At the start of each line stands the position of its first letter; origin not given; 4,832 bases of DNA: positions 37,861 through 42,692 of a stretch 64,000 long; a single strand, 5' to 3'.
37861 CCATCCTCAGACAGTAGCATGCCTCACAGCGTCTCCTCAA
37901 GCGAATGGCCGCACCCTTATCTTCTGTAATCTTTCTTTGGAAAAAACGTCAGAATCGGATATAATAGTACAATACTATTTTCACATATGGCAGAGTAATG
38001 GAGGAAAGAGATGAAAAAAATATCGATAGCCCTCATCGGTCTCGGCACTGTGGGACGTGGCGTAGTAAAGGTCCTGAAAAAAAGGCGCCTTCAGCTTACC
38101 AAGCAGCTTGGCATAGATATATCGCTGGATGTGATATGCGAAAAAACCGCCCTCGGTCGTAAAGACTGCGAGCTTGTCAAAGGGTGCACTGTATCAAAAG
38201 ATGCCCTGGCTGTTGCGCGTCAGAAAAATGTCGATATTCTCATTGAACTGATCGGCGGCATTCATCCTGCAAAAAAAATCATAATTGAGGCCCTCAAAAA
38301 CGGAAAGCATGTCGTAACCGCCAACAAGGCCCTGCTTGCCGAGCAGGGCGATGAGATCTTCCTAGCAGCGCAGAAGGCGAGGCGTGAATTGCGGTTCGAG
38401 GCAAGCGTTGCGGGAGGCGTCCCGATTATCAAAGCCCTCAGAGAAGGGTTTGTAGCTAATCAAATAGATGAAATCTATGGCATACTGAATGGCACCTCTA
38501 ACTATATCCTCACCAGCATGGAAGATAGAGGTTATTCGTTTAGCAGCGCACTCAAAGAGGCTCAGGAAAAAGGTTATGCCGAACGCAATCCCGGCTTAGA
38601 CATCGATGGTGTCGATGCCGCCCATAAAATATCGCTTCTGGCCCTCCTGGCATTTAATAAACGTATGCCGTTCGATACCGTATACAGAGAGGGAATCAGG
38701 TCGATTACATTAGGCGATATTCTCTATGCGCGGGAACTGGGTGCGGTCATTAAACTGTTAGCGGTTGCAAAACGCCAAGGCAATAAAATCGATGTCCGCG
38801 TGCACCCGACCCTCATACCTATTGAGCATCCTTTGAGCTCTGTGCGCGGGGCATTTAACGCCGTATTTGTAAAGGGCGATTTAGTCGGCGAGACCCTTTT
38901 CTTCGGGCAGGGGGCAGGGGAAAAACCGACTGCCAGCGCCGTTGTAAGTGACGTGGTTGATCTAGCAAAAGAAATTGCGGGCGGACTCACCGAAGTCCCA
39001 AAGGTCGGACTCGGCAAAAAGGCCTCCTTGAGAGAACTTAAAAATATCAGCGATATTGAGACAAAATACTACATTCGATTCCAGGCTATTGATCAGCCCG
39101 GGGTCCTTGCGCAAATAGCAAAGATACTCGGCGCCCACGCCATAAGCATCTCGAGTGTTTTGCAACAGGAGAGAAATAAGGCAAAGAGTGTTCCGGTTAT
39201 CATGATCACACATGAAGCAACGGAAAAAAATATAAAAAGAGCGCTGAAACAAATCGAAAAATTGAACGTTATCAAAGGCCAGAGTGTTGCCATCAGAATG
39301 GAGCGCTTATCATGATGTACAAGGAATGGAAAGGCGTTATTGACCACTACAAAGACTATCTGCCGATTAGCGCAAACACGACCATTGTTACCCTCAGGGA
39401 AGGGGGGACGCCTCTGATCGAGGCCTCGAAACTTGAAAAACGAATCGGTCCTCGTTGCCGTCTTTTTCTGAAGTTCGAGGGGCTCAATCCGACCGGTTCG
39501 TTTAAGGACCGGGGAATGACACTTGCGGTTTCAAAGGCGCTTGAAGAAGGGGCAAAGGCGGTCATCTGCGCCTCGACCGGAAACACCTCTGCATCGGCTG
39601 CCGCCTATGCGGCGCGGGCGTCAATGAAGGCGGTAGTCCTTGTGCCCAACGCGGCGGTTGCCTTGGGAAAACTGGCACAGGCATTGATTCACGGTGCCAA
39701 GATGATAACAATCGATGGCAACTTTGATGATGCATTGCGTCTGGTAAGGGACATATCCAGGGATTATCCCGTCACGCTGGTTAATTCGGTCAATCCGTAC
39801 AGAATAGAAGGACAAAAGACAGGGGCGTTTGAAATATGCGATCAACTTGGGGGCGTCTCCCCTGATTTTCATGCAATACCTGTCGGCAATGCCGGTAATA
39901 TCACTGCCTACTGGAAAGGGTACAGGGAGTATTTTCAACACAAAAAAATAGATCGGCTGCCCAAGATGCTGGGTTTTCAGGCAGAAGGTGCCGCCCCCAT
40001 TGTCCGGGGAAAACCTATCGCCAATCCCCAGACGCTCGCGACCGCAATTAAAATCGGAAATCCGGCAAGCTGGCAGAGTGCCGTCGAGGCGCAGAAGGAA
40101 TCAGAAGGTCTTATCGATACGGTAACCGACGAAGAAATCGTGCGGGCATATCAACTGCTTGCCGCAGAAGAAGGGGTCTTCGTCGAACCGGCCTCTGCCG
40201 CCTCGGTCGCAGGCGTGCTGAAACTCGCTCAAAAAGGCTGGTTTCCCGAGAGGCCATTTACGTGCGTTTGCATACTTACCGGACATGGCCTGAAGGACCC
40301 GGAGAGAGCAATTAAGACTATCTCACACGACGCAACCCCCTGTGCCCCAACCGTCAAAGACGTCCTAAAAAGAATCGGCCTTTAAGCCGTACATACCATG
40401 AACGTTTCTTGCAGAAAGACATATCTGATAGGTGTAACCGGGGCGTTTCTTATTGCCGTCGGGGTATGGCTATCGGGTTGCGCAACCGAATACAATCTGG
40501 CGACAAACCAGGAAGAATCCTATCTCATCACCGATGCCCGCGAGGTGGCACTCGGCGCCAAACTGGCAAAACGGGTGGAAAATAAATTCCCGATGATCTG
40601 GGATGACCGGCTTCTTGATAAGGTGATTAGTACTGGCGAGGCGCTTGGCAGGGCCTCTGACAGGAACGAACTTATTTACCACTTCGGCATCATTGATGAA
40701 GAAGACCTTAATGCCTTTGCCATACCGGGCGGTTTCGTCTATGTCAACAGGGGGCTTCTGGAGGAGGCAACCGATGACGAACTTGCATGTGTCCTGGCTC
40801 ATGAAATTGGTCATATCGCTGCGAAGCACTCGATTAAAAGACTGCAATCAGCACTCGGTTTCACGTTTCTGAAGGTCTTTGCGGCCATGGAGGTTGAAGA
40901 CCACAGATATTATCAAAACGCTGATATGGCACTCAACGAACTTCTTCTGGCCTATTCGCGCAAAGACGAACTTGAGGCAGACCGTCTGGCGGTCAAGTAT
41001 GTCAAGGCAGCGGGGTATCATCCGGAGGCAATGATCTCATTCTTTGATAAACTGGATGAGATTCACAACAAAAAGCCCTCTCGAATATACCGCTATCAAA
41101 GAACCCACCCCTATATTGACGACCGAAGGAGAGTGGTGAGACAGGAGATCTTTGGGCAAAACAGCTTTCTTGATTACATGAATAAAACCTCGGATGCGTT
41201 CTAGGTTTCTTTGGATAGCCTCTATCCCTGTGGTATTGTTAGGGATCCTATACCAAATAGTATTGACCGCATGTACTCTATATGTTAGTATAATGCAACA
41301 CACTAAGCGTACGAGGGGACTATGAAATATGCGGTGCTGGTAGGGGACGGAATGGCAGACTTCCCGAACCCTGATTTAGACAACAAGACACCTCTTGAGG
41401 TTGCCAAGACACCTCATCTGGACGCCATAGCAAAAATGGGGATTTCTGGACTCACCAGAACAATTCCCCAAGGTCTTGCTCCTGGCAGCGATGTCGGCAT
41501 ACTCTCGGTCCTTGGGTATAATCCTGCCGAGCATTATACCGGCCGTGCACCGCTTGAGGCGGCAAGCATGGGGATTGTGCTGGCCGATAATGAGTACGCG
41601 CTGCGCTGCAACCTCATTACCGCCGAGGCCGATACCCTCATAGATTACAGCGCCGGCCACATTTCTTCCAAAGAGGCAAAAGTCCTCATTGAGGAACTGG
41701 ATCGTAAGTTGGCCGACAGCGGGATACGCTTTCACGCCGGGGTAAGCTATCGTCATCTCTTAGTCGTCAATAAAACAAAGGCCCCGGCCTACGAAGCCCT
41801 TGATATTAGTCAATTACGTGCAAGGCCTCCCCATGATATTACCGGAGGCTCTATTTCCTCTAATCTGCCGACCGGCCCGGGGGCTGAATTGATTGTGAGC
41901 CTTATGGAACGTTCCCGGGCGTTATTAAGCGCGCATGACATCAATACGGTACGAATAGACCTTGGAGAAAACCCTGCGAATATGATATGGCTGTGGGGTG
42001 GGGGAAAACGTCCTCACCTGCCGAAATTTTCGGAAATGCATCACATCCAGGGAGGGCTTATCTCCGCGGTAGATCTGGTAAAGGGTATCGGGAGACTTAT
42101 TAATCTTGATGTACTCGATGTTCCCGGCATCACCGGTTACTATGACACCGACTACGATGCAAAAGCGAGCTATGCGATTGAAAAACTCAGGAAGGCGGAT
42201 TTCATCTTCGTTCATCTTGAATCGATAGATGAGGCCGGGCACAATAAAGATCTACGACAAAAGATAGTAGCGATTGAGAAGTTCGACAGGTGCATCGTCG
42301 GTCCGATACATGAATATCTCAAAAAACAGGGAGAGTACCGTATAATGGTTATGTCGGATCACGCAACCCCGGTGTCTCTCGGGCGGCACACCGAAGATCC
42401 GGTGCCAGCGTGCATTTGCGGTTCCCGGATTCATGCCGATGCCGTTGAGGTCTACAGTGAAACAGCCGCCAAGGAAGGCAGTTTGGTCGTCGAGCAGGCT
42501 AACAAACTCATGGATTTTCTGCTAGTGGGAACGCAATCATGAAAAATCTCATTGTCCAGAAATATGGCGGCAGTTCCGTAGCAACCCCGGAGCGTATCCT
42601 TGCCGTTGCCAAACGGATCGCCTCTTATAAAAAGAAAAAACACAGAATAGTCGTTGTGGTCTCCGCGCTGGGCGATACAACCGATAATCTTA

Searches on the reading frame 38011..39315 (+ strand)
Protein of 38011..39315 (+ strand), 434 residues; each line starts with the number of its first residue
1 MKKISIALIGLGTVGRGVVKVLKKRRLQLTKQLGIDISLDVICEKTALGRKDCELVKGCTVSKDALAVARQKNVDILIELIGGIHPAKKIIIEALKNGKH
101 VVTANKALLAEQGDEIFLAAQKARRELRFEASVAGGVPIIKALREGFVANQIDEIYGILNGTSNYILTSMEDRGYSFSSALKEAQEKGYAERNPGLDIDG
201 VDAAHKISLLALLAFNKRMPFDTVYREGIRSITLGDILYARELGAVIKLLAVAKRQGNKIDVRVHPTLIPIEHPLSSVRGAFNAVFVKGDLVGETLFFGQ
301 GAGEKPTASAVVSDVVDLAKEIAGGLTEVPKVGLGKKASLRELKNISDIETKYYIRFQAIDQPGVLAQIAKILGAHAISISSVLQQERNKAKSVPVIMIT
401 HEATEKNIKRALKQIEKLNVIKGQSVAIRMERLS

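Call 64: search_protein_families(library=pfam, proteins=[window:38011-39315:+], max_evalue=0.00001)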
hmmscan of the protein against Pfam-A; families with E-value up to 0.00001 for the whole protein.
window:38011-39315:+ (434 aa): 4 families
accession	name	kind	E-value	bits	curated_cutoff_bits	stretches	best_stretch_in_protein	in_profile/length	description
PF00742.24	Homoserine_dh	-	2.9e-63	213.3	22.9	1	138-316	1-173/173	Homoserine dehydrogenase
PF03447.22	NAD_binding_3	-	2.8e-17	63.9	24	1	10-130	1-116/116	Homoserine dehydrogenase, NAD binding domain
PF01842.31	ACT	-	3.1e-10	40.1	27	1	353-418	1-64/66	ACT domain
PF22629.2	ACT_AHAS_ss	-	4.4e-07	30.4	27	1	361-421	7-66/67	AHAS small subunit-like ACT domain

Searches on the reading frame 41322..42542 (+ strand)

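Call 64: search_protein_families(library=pfam, proteins=[window:41322-42542:+], max_evalue=0.00001)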
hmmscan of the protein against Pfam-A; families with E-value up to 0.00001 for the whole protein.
window:41322-42542:+ (406 aa): 3 families
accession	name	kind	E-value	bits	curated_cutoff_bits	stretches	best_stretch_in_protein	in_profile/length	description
PF10143.14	PhosphMutase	-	1.7e-52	178.2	21.5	1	37-208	1-170/170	2,3-bisphosphoglycerate-independent phosphoglycerate mutase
PF01676.23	Metalloenzyme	-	2.9e-45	155.2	24.3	1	1-400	1-249/252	Metalloenzyme superfamily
PF01663.27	Phosphodiest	-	9.8e-06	25.8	23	0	284-347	157-219/342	Type I phosphodiesterase / nucleotide pyrophosphatase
